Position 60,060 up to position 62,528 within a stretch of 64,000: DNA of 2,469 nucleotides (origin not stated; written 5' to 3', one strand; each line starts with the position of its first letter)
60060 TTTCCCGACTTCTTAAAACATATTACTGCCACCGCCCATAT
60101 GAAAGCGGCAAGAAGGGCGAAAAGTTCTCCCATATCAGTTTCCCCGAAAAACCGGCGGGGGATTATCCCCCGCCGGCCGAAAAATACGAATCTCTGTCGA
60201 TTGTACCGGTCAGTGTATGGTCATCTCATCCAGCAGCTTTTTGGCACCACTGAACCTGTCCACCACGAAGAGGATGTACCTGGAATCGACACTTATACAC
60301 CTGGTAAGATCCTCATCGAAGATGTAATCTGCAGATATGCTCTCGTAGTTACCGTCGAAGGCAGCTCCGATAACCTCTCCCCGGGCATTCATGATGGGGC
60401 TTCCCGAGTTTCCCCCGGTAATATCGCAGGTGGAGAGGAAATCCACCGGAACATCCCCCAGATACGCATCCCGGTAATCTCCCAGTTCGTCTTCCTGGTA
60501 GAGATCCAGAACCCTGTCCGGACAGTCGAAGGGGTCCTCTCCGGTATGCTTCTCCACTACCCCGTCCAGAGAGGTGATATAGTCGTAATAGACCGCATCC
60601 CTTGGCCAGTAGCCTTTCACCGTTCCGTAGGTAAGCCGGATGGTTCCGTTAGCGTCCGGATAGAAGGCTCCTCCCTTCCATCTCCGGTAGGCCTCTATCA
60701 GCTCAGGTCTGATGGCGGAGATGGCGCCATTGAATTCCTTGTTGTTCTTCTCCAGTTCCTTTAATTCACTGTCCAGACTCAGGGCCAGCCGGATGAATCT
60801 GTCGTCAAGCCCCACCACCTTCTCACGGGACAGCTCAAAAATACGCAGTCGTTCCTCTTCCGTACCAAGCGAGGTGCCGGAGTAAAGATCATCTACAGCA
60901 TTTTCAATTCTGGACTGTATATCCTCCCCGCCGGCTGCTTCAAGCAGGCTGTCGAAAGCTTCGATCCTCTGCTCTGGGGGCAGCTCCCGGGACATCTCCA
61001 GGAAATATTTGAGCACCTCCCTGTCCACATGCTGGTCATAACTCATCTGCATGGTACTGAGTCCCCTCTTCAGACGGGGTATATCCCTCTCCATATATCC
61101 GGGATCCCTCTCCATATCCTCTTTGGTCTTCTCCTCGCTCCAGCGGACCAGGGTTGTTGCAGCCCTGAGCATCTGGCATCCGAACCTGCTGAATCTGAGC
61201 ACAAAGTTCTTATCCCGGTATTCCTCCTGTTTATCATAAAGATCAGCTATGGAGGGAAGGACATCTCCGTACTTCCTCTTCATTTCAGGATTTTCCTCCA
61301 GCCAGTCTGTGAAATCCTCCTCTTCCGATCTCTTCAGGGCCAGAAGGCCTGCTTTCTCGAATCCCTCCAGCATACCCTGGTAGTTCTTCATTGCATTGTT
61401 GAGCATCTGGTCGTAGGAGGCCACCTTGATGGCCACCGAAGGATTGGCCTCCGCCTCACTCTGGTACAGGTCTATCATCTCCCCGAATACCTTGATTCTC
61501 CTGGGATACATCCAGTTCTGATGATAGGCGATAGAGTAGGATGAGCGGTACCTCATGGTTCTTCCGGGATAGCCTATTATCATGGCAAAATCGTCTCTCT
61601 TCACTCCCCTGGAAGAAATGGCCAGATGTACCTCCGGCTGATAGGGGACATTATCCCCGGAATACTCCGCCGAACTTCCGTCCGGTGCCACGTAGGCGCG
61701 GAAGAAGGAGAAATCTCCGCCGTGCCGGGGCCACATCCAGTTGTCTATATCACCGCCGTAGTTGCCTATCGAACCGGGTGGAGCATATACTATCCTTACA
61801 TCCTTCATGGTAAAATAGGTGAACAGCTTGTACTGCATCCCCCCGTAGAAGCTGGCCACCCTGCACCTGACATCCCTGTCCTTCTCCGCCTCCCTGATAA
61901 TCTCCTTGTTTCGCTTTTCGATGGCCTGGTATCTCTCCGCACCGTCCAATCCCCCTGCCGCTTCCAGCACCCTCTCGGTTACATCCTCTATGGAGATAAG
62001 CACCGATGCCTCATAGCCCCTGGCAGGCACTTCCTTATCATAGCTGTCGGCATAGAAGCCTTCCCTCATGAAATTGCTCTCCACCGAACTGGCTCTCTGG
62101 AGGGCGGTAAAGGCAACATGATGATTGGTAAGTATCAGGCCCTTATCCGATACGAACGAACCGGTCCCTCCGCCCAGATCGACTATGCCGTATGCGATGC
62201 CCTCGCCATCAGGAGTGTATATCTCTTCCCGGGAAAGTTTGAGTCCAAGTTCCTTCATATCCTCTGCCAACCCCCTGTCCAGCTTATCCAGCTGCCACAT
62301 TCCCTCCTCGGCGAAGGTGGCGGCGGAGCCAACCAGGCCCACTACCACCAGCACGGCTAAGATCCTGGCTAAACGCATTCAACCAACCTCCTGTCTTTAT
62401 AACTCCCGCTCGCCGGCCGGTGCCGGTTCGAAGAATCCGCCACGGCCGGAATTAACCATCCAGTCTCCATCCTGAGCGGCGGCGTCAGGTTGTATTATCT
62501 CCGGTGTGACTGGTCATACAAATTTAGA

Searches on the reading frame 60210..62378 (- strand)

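Call 65: search_protein_families(library=pfam, proteins=[window:60210-62378:-], max_evalue=0.0001)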
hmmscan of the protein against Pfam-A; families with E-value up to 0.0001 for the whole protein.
window:60210-62378:- (722 aa): 2 families
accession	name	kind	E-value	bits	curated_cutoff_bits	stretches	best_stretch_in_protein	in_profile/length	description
PF10459.15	Peptidase_S46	-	7.6e-232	772.3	22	1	23-721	1-698/698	Peptidase S46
PF13365.12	Trypsin_2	-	2.6e-08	35.2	27.6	0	648-671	120-143/144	Trypsin-like peptidase domain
